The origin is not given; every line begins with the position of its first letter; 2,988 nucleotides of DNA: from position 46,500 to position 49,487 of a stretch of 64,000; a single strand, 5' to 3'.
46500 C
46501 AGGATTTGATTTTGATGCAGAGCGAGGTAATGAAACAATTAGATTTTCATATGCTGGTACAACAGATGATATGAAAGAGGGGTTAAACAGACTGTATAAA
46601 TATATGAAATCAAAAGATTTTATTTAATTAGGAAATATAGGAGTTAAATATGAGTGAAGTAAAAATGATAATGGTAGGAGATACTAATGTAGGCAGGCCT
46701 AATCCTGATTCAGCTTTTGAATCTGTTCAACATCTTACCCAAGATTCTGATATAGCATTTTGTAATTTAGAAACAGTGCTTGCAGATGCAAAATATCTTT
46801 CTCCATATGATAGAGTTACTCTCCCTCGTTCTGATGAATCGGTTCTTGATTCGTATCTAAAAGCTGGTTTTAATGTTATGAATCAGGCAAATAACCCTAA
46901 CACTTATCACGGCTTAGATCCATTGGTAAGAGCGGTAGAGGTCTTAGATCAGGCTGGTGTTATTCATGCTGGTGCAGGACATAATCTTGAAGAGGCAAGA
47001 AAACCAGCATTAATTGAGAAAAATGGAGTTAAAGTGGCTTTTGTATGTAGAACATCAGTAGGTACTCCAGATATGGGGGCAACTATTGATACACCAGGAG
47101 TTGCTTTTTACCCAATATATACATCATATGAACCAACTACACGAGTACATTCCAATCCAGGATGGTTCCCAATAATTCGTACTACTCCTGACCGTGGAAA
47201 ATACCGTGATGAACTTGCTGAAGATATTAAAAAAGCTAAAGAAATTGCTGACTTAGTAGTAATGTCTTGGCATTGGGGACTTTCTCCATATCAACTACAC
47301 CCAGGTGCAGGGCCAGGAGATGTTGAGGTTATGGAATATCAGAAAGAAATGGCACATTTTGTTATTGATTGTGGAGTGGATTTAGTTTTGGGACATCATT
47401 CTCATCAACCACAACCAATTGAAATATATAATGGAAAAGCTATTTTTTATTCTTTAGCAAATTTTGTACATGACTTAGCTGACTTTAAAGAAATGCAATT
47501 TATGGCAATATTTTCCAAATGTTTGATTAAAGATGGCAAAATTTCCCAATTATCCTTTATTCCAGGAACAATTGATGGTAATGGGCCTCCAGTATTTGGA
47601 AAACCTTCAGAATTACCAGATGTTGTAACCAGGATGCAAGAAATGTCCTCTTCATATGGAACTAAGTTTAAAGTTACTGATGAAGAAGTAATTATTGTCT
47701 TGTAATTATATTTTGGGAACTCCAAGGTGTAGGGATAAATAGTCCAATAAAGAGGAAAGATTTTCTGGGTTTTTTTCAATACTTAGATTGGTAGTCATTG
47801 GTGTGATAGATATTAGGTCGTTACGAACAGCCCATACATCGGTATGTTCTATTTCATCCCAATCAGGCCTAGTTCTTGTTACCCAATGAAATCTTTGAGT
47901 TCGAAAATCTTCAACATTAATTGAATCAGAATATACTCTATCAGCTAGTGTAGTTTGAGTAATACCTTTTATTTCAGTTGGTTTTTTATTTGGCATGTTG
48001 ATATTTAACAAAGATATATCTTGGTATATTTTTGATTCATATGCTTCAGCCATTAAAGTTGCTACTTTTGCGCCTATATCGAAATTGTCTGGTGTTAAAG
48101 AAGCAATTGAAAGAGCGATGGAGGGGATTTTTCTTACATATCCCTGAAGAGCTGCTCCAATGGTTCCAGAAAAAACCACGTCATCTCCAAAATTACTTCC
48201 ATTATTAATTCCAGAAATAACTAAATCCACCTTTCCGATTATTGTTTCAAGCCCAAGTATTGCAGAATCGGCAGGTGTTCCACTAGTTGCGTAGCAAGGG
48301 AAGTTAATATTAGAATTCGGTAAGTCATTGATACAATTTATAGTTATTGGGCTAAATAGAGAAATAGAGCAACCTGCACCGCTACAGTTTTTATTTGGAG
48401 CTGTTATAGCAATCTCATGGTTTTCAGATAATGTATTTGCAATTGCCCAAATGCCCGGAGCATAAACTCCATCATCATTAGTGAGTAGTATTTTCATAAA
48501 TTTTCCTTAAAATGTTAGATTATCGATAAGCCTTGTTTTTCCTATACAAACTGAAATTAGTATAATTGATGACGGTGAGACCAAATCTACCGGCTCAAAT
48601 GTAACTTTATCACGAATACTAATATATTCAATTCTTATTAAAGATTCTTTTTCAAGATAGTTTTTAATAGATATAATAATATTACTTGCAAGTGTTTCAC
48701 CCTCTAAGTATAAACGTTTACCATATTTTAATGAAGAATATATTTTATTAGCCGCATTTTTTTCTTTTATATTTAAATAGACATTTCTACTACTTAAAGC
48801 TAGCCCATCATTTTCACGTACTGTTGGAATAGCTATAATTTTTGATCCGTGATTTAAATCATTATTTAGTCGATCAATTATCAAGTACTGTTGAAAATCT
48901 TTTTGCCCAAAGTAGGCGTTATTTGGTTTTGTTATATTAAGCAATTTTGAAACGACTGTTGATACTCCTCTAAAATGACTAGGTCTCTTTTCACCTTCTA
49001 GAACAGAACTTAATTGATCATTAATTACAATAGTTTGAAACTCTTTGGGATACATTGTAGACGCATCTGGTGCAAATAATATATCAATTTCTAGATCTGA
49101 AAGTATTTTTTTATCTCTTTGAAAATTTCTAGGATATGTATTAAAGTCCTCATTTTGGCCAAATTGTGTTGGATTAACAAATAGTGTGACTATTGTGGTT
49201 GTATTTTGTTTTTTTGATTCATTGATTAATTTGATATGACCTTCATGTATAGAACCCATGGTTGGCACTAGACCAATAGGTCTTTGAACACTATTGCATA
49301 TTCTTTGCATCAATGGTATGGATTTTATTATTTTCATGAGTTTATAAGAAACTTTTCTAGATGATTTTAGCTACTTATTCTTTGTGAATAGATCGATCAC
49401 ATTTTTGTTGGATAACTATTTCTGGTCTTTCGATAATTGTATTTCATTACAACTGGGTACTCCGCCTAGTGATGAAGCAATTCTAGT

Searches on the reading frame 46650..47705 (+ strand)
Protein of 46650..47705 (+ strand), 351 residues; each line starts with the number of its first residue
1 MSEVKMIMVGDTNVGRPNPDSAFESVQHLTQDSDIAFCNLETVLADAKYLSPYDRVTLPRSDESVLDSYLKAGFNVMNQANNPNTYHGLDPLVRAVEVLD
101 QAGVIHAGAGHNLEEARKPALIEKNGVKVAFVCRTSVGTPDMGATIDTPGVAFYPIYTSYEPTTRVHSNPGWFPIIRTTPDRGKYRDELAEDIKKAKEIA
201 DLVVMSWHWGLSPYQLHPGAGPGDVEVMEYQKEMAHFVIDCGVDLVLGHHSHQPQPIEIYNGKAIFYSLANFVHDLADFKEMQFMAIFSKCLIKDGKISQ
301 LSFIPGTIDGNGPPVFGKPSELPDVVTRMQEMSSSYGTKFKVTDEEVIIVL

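Call 8: search_protein_families(library=pfam, proteins=[window:46650-47705:+])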
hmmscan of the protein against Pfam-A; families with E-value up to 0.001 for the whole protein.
window:46650-47705:+ (351 aa): 1 family
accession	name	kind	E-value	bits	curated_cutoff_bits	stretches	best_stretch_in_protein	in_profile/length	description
PF09587.15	PGA_cap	-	2.4e-52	178.4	27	1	8-275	4-254/255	Bacterial capsule synthesis protein PGA_cap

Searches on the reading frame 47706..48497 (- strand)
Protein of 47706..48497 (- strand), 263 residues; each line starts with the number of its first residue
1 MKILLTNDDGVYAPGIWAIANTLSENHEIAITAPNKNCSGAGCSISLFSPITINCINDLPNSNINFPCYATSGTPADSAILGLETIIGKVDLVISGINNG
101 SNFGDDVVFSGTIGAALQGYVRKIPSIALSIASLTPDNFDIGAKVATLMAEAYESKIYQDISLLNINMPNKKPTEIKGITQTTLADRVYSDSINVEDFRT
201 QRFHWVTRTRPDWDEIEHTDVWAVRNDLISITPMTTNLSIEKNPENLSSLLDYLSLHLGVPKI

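Call 8: search_protein_families(library=pfam, proteins=[window:47706-48497:-])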
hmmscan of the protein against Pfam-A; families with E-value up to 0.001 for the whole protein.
window:47706-48497:- (263 aa): 1 family
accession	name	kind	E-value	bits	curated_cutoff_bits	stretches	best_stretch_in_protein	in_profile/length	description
PF01975.23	SurE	-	2.7e-51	174.5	22.1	1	3-190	1-188/189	Survival protein SurE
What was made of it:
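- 47706..48497 (-): surE (5'/3'-nucleotidase), the last gene of the conserved block. Pfam PF01975 (call 8).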

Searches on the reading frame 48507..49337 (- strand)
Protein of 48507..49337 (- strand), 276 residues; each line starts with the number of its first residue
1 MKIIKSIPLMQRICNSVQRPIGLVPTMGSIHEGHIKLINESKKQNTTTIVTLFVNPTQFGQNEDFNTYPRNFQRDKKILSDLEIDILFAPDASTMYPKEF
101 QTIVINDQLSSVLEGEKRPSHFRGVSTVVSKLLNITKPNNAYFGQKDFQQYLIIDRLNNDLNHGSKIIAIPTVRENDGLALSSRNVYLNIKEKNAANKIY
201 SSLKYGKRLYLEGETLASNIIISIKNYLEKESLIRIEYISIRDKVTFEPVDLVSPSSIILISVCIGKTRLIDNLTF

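Call 8: search_protein_families(library=pfam, proteins=[window:48507-49337:-])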
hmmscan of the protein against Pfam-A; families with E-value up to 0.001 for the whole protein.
window:48507-49337:- (276 aa): 1 family
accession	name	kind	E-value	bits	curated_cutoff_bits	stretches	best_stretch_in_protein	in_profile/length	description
PF02569.21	Pantoate_ligase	-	1.3e-92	310.3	20.7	1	3-274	2-267/268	Pantoate-beta-alanine ligase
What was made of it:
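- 48507..49337 (-): panC (pantoate--beta-alanine ligase), the second gene of the operon. panB, which lies between the S58 gene and panC in close relatives, is missing here. Pfam PF02569, E 1e-92 (call 8).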
